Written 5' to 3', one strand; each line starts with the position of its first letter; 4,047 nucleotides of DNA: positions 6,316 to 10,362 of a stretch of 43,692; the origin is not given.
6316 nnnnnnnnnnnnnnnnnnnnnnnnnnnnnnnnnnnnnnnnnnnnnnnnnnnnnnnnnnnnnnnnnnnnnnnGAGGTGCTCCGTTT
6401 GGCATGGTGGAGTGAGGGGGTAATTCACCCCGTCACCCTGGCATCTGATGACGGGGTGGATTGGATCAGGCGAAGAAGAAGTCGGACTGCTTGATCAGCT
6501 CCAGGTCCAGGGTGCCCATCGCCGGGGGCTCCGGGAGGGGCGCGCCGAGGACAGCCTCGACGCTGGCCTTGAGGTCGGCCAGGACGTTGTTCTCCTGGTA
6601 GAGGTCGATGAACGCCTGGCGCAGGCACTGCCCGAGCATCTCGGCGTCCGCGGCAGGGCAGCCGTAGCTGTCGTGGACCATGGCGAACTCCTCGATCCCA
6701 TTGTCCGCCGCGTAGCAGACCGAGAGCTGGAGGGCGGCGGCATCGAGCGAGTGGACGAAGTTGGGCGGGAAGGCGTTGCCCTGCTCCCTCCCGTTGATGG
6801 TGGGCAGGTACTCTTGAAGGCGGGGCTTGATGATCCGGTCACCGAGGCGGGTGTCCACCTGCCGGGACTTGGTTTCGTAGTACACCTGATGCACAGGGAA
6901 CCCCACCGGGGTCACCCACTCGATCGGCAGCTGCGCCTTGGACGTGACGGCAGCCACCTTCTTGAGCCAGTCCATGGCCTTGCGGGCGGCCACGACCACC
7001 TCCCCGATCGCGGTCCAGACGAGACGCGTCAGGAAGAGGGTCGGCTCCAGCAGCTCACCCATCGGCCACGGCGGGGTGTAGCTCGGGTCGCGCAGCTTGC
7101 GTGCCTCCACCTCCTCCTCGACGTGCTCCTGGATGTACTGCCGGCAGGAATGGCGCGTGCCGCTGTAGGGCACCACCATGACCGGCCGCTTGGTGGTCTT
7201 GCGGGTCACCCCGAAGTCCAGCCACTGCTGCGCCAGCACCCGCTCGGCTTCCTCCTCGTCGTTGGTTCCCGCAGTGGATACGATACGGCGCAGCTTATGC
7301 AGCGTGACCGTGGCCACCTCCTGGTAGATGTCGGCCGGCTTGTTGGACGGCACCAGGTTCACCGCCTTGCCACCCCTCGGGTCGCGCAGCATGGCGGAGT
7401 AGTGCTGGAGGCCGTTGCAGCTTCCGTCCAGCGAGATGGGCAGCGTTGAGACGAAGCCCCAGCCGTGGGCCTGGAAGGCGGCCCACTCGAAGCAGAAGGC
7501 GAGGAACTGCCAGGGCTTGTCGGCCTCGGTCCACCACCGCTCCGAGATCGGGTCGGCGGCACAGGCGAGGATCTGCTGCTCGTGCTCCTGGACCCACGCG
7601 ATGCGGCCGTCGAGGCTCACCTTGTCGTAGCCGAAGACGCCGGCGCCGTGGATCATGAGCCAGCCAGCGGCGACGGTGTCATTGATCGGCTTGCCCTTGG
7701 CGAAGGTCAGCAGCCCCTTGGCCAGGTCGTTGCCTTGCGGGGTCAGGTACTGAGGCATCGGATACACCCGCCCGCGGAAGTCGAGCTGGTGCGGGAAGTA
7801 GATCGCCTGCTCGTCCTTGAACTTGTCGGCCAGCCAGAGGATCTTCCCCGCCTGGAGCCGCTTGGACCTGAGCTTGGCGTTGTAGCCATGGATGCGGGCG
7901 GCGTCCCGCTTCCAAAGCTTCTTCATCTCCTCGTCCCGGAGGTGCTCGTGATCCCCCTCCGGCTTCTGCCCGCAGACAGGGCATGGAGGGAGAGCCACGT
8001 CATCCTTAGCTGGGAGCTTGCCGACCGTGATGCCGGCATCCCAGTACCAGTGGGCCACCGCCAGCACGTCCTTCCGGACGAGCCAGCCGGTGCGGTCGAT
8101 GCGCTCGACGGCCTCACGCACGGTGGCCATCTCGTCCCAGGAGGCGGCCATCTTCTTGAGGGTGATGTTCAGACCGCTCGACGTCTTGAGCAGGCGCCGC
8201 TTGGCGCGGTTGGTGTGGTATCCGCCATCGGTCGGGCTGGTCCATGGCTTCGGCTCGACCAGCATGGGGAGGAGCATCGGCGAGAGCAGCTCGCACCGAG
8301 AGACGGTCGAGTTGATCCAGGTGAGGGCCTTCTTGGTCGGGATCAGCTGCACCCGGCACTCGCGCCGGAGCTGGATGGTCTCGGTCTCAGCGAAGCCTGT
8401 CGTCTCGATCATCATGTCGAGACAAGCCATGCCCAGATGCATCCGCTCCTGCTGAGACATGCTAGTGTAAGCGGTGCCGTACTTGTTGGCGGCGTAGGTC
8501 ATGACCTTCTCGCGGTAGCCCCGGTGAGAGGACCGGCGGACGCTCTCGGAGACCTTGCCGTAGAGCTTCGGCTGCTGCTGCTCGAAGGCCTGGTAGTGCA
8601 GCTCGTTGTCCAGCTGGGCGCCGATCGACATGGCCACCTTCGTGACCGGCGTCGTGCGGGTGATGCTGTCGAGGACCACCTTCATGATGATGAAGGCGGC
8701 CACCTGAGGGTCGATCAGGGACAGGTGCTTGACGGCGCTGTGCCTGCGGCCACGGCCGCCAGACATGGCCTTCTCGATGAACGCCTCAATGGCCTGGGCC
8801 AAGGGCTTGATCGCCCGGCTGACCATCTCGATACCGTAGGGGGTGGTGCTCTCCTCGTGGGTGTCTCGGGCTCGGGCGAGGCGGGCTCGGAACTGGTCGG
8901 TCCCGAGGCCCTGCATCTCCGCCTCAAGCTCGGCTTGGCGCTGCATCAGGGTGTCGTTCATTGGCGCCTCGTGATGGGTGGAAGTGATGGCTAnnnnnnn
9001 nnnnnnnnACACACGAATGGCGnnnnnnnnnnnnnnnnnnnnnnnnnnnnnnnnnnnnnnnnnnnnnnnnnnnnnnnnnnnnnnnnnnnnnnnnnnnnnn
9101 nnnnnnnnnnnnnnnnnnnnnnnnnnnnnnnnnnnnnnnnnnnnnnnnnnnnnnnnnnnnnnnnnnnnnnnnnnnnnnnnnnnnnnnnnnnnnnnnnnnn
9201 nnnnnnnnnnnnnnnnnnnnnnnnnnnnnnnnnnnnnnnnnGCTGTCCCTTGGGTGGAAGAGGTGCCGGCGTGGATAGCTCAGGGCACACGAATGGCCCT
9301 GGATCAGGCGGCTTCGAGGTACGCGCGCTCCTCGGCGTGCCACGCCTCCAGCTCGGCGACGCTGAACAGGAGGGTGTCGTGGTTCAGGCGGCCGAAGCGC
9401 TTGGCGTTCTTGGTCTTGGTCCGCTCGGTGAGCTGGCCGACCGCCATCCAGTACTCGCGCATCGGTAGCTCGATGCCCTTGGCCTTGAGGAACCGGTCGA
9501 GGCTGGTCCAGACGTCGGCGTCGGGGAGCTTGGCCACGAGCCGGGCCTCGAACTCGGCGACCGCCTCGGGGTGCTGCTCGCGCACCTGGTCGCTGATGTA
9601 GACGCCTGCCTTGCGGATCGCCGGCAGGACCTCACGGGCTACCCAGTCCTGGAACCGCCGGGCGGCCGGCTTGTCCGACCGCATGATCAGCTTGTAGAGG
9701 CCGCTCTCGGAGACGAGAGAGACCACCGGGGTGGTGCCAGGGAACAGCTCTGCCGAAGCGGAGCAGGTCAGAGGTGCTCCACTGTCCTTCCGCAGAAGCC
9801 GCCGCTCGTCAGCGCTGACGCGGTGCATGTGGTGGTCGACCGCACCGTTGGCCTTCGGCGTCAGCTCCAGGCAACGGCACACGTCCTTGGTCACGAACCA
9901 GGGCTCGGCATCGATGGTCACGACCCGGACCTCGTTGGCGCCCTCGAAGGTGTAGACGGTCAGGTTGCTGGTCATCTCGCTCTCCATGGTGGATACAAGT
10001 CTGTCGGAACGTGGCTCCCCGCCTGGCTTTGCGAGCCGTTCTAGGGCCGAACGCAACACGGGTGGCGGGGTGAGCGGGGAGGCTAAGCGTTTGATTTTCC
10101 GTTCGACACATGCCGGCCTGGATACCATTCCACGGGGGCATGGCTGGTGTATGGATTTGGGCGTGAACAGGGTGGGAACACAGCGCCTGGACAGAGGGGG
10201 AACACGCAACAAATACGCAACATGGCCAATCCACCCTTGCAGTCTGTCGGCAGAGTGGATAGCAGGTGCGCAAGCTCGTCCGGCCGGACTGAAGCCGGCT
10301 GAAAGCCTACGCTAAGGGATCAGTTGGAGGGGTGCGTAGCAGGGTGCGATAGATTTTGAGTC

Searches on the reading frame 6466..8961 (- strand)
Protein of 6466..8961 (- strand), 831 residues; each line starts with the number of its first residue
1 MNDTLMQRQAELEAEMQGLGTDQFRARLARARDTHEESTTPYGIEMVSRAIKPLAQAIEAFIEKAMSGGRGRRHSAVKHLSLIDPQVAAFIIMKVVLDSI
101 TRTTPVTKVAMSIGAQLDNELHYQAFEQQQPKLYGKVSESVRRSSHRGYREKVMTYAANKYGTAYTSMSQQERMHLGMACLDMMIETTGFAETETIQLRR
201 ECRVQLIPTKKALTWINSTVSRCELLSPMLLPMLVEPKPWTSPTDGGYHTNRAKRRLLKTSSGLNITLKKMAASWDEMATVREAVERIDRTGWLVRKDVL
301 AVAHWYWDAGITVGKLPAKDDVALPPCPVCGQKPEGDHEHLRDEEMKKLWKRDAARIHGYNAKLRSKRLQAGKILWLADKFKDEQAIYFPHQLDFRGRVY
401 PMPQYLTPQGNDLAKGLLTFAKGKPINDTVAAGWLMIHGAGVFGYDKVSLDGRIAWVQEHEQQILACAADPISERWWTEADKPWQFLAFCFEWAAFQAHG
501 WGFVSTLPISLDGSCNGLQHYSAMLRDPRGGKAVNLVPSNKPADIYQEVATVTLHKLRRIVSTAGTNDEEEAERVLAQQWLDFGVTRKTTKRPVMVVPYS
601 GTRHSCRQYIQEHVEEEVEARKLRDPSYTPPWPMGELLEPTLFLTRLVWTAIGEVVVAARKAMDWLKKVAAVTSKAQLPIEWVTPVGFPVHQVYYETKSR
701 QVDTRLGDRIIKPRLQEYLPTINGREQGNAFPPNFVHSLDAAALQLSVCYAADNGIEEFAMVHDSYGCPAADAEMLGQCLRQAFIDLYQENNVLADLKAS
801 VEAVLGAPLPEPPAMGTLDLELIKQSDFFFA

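Call 74: find_homologous_proteins(query=window:6466-8961:-, max_evalue=1e-50)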
Query window:6466-8961:- (831 aa): 1687 proteins with E <= 1e-50 among 8000 candidates; the best 120 are listed.
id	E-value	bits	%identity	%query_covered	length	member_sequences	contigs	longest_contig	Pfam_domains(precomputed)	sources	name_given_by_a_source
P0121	0.0e+0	1935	100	100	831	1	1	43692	PF14700.12,PF00940.25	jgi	jgi:DNA-directed RNA polymerase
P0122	0.0e+0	1701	87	100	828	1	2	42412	PF14700.12,PF00940.25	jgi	jgi:DNA-directed RNA polymerase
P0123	0.0e+0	1686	86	100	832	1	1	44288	PF14700.12,PF00940.25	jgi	jgi:DNA-directed RNA polymerase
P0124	0.0e+0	1654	85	100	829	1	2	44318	PF14700.12,PF00940.25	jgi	jgi:DNA-directed RNA polymerase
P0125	9.6e-272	922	52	98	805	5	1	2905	PF14700.12,PF00940.25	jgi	-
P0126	2.0e-252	858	49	99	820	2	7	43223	PF14700.12,PF00940.25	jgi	jgi:DNA-directed RNA polymerase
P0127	2.6e-244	831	47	100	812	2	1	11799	PF14700.12,PF00940.25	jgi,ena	-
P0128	2.2e-243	828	48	98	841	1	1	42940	PF14700.12,PF00940.25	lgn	-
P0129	2.0e-242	825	46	100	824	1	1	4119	PF14700.12,PF00940.25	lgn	-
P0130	6.9e-242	823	47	100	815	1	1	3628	PF14700.12,PF00940.25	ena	-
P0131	9.1e-241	820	47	100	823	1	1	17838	PF14700.12,PF00940.25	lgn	-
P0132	1.7e-240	819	46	100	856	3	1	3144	PF14700.12,PF00940.25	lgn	-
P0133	1.4e-239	816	46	100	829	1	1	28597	PF14700.12,PF00940.25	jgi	jgi:DNA-directed RNA polymerase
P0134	2.8e-239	815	46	100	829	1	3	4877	PF14700.12,PF00940.25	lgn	-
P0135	2.4e-238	812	46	100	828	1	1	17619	PF14700.12,PF00940.25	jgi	jgi:DNA-directed RNA polymerase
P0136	2.9e-238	811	47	100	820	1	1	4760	PF14700.12,PF00940.25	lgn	-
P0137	4.4e-238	811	45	100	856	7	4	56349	PF14700.12,PF00940.25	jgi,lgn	jgi:DNA-directed RNA polymerase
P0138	6.4e-237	807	46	100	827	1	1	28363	PF14700.12,PF00940.25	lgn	-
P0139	1.9e-234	799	45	100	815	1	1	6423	PF14700.12,PF00940.25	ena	-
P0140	4.6e-232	791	45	100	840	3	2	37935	PF14700.12,PF00940.25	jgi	jgi:DNA-directed RNA polymerase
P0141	9.6e-232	790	46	100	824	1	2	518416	PF14700.12,PF00940.25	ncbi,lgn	-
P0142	1.6e-231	789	45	99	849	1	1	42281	PF14700.12,PF00940.25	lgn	-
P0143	5.0e-231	787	46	100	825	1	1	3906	PF14700.12,PF00940.25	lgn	-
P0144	1.5e-230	786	45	100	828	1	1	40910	PF14700.12,PF00940.25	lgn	-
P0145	1.6e-230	786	44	100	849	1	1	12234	PF14700.12,PF00940.25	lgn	-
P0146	4.7e-230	784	43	100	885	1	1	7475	PF14700.12,PF00940.25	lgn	-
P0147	8.3e-229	780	44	99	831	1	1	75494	PF14700.12,PF00940.25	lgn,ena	-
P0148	1.4e-228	779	44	99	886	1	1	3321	PF14700.12,PF00940.25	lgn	-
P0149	4.4e-228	778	44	99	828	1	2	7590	PF14700.12,PF00940.25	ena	-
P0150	4.8e-226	771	44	100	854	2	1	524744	PF14700.12,PF00940.25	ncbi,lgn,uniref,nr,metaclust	ncbi:DNA-directed RNA polymerase [Desulfovibrio oxyclinae]|uniref:DNA-directed RNA polymerase n=1 Ta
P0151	6.1e-226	771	44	98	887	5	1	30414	PF14700.12,PF00940.25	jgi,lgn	jgi:DNA-directed RNA polymerase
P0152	1.7e-225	769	44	100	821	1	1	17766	PF14700.12,PF00940.25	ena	-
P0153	1.9e-225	769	44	99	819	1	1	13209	PF14700.12,PF00940.25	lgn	-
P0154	2.7e-225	768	45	100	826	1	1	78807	PF14700.12,PF00940.25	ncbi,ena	-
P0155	4.8e-225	768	44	100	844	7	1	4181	PF14700.12,PF00940.25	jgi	jgi:DNA-directed RNA polymerase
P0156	5.8e-225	767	45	100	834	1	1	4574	PF14700.12,PF00940.25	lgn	-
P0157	1.3e-224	766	43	100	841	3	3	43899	PF14700.12,PF00940.25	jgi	jgi:DNA-directed RNA polymerase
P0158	1.7e-224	766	45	100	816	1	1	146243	PF14700.12,PF00940.25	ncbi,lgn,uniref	ncbi:MAG: DNA-directed RNA polymerase [Ferrovibrio sp.]|uniref:DNA-directed RNA polymerase n=1 Tax=F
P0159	2.1e-224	765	44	100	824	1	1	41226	PF14700.12,PF00940.25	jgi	jgi:DNA-directed RNA polymerase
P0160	2.5e-224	765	42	99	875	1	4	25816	PF14700.12,PF00940.25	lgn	-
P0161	6.8e-224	764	43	100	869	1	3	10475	PF14700.12,PF00940.25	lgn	-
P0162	8.7e-224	763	43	100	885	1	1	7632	PF14700.12,PF00940.25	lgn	-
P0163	6.6e-223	760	43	100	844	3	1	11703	PF14700.12,PF00940.25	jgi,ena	-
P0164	1.4e-222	759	43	100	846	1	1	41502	PF14700.12,PF00940.25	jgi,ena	-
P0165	1.5e-222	759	44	100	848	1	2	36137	PF14700.12,PF00940.25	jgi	jgi:DNA-directed RNA polymerase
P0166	1.7e-222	759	43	100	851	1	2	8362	PF14700.12,PF00940.25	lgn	-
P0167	2.5e-222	759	45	100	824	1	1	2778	PF14700.12,PF00940.25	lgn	-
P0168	4.8e-222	758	45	100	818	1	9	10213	PF14700.12,PF00940.25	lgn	-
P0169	7.1e-222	757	42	100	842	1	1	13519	PF14700.12,PF00940.25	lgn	-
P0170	7.4e-222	757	42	100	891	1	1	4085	PF14700.12,PF00940.25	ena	-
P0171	1.2e-219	750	43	100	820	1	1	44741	PF14700.12,PF00940.25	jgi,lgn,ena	-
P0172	5.3e-219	748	43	100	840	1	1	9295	PF14700.12,PF00940.25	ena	-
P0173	8.2e-219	747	43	98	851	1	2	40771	PF14700.12,PF00940.25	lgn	-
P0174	9.1e-219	747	45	99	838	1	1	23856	PF14700.12,PF00940.25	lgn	-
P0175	2.9e-218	745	44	99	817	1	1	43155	PF14700.12,PF00940.25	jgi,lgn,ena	-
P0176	4.2e-218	745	43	100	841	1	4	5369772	PF14700.12,PF00940.25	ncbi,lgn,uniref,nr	ncbi:DNA-directed RNA polymerase [Azorhizobium caulinodans ORS 571]|uniref:DNA-directed RNA polymera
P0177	5.2e-218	744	43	99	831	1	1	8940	PF14700.12,PF00940.25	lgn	-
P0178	7.5e-218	744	42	100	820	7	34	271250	PF14700.12,PF00940.25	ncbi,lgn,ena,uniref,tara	ncbi:DNA-directed RNA polymerase [uncultured Pseudosulfitobacter sp.]|uniref:DNA-directed RNA polyme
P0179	1.4e-217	743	43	99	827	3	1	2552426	PF14700.12,PF00940.25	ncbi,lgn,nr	ncbi:MAG: hypothetical protein IPK79_01975 [Vampirovibrionales bacterium]|nr:hypothetical protein [V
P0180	1.6e-217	743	43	99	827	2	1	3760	PF14700.12,PF00940.25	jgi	jgi:DNA-directed RNA polymerase, mitochondrial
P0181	1.7e-217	743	43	99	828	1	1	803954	PF14700.12,PF00940.25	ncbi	-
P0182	2.8e-217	742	42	100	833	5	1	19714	PF14700.12,PF00940.25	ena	-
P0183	2.9e-217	742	42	100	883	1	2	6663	PF14700.12,PF00940.25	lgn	-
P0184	3.1e-217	742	44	99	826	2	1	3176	PF14700.12,PF00940.25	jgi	jgi:DNA-directed RNA polymerase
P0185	3.2e-217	742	43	99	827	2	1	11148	PF14700.12,PF00940.25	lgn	-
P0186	3.2e-217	742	42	99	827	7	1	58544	PF14700.12,PF00940.25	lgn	-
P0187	3.9e-217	741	44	100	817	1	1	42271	PF14700.12,PF00940.25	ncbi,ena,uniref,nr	ncbi:MAG: hypothetical protein A4E20_01540 [Nitrospira sp. SG-bin2]|uniref:DNA-directed RNA polymera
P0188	5.7e-217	741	43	100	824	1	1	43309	PF14700.12,PF00940.25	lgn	-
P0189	6.6e-217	741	43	99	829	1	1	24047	PF14700.12,PF00940.25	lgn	-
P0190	7.0e-217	741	42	99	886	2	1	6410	PF14700.12,PF00940.25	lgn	-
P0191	9.8e-217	740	42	100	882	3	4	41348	PF14700.12,PF00940.25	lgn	-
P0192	1.0e-216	740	44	100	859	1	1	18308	PF14700.12,PF00940.25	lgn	-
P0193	1.7e-216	739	42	100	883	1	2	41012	PF14700.12,PF00940.25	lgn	-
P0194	3.9e-216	738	43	99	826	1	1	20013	PF14700.12,PF00940.25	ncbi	-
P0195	4.4e-216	738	44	100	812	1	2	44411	PF14700.12,PF00940.25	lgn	-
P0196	4.6e-216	738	42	99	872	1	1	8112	PF14700.12,PF00940.25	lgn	-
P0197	5.2e-216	738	41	100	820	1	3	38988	PF14700.12,PF00940.25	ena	-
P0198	6.2e-216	737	44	100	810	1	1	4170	PF14700.12,PF00940.25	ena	-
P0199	6.8e-216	737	44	99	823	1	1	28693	PF14700.12,PF00940.25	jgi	jgi:DNA-directed RNA polymerase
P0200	6.9e-216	737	41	99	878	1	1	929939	PF14700.12,PF00940.25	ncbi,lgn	ncbi:MAG: DNA-directed RNA polymerase [Pseudomonadota bacterium]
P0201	8.2e-216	737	44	100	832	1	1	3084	PF14700.12,PF00940.25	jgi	-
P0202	8.5e-216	737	43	100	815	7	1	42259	PF14700.12,PF00940.25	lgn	-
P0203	1.2e-215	737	42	100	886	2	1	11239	PF14700.12,PF00940.25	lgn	-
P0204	2.4e-215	735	41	100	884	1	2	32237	PF14700.12,PF00940.25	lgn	-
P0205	2.6e-215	735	45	99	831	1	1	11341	PF14700.12,PF00940.25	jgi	jgi:DNA-directed RNA polymerase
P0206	3.1e-215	735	42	100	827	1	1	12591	PF14700.12,PF00940.25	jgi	jgi:DNA-directed RNA polymerase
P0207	3.8e-215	735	44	100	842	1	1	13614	PF14700.12,PF00940.25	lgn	-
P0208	7.7e-215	734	45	100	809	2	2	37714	PF14700.12,PF00940.25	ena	-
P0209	9.0e-215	734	44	100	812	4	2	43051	PF14700.12,PF00940.25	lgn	-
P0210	2.0e-214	732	43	100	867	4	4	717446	PF14700.12,PF00940.25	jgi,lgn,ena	-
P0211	2.1e-214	732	43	98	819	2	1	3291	PF14700.12,PF00940.25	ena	-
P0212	3.0e-214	732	41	100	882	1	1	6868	PF14700.12,PF00940.25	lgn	-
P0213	3.6e-214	732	41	100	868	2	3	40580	PF14700.12,PF00940.25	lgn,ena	-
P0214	6.9e-214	731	41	99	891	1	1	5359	PF14700.12,PF00940.25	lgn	-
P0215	9.3e-214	730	43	99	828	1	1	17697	PF14700.12,PF00940.25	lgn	-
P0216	9.7e-214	730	41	99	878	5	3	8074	PF14700.12,PF00940.25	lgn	-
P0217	1.3e-213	730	41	100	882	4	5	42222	PF14700.12,PF00940.25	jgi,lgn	jgi:DNA-directed RNA polymerase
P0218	2.0e-213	729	43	100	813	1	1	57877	PF14700.12,PF00940.25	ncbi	-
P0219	3.0e-213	729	41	100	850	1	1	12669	PF14700.12,PF00940.25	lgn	-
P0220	5.0e-213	728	44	99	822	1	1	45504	PF14700.12,PF00940.25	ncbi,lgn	-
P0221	5.8e-213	728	42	100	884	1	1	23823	PF14700.12,PF00940.25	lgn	-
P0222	6.5e-213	727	42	99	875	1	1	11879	PF14700.12,PF00940.25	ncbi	-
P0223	9.4e-213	727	43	99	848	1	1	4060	PF14700.12,PF00940.25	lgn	-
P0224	9.6e-213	727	43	100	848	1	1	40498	PF14700.12,PF00940.25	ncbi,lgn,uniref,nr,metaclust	ncbi:Mitochondrial DNA-directed RNA polymerase [Chelatococcus sambhunathii]|uniref:DNA-directed RNA 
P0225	1.4e-212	726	43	100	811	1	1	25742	PF14700.12,PF00940.25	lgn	-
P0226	2.2e-212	726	43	100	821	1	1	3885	PF14700.12,PF00940.25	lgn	-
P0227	2.5e-212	726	42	99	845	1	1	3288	PF14700.12,PF00940.25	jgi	jgi:DNA-directed RNA polymerase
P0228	3.2e-212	725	42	99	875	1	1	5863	PF14700.12,PF00940.25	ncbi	-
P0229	3.2e-212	725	42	100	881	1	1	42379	PF14700.12,PF00940.25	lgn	-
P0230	4.4e-212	725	43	99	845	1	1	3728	PF14700.12,PF00940.25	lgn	-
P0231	4.5e-212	725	42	100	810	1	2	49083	PF14700.12,PF00940.25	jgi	-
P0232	8.0e-212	724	44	100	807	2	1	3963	PF14700.12,PF00940.25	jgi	jgi:DNA-directed RNA polymerase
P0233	1.6e-211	723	43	100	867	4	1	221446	PF14700.12,PF00940.25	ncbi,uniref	ncbi:DNA-directed RNA polymerase [Thalassospira sp. MBR-102]|uniref:DNA-directed RNA polymerase n=1 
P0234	1.6e-211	723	43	100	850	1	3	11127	PF14700.12,PF00940.25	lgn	-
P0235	4.1e-211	721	42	100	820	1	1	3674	PF14700.12,PF00940.25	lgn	-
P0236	4.2e-211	721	42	100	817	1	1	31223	PF14700.12,PF00940.25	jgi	jgi:DNA-directed RNA polymerase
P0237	7.8e-211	721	43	99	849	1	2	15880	PF14700.12,PF00940.25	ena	-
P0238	1.1e-210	720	41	99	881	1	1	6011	PF14700.12,PF00940.25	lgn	-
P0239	1.2e-210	720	42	99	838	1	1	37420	PF14700.12,PF00940.25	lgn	-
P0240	1.3e-210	720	41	100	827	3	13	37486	PF14700.12,PF00940.25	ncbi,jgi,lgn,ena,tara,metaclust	tara:strand:+ start:142 stop:2625 length:2484 start_codon:yes stop_codon:yes gene_type:complete|meta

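Call 96: find_related_loci(query=A4, collection=viral_contigs, flank=8000)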
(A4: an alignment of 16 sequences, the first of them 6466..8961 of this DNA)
Query A4 (831 aa) in viral_contigs; peptide patterns used: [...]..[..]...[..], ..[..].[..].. (x = any residue, [..] = any of these).
600 stretches matched a pattern (row limit reached: there are more); 571 encode a relative of the query (tblastn E <= 1e-3); the best 80 are kept; 80 distinct loci.
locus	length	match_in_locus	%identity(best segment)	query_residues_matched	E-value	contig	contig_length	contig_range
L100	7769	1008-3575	44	1-831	0e+0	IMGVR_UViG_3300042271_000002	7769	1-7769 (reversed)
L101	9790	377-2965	42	12-831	0e+0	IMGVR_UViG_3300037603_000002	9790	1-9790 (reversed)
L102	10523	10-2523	43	1-831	0e+0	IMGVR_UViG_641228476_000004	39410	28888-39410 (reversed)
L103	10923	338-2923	42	3-831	0e+0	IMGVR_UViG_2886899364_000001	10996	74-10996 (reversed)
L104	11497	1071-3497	42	1-831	0e+0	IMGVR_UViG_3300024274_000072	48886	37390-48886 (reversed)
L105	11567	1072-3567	41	6-831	0e+0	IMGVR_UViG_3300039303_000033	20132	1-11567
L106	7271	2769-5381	41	3-831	0e+0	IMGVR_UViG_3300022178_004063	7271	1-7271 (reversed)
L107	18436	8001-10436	40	6-831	0e+0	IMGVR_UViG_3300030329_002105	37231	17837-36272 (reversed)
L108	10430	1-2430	43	5-831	0e+0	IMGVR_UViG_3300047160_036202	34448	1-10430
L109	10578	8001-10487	41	9-831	0e+0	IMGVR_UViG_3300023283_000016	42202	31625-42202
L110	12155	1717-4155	42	3-831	0e+0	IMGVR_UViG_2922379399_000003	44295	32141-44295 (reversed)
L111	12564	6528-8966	41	1-831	0e+0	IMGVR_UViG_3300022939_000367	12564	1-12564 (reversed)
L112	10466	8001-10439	41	1-831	0e+0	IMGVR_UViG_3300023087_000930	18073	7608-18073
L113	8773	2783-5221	41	1-831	0e+0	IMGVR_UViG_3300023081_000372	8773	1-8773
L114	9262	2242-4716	40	7-831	0e+0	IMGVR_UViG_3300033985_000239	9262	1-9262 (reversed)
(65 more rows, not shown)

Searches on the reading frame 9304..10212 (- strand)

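Call 4: search_protein_families(library=pfam, proteins=[window:9304-10212:-], max_evalue=0.01)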
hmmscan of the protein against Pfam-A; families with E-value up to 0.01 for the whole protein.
window:9304-10212:- (302 aa): 1 family
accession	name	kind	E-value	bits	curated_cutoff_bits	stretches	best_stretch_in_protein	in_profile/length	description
PF02498.22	Bro-N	-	6e-20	72.1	25.6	1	94-197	1-96/96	BRO family, N-terminal domain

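Call 5: search_protein_families(library=ncbifam, proteins=[window:9304-10212:-], max_evalue=0.01)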
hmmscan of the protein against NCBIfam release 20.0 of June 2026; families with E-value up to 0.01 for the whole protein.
window:9304-10212:- (302 aa): 0 families

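Call 13: search_protein_families(library=phrogs, proteins=[window:9304-10212:-], max_evalue=0.001)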
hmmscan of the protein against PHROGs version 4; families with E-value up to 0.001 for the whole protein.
window:9304-10212:- (302 aa): 11 families
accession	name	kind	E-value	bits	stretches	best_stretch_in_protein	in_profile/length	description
phrog_130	-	transcription regulation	1.8e-39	137.1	1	69-225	145-305/480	anti-repressor Ant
phrog_2899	-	transcription regulation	1.7e-31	110.8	1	80-215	3-121/263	anti-repressor Ant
phrog_2593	-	transcription regulation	3.3e-30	106.7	1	77-213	15-141/255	anti-repressor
phrog_463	-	transcription regulation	2.7e-27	96.9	1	80-213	1-118/250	anti-repressor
phrog_2011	-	transcription regulation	4.2e-23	83.4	1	83-220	3-128/275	anti-repressor Ant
phrog_245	-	transcription regulation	4.5e-21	76.7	1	75-218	29-157/319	anti-repressor Ant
phrog_7940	-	unknown function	9.5e-19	68.9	1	82-210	2-112/252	-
phrog_25722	-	unknown function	1.3e-18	68.2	1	163-215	66-119/150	-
phrog_5060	-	transcription regulation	2.2e-18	68.1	1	80-216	3-129/224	anti-repressor Ant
phrog_2977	-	transcription regulation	4.5e-14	53.5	1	79-182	59-148/150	anti-repressor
phrog_9976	-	transcription regulation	3.4e-12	47.6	1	93-203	9-102/188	anti-repressor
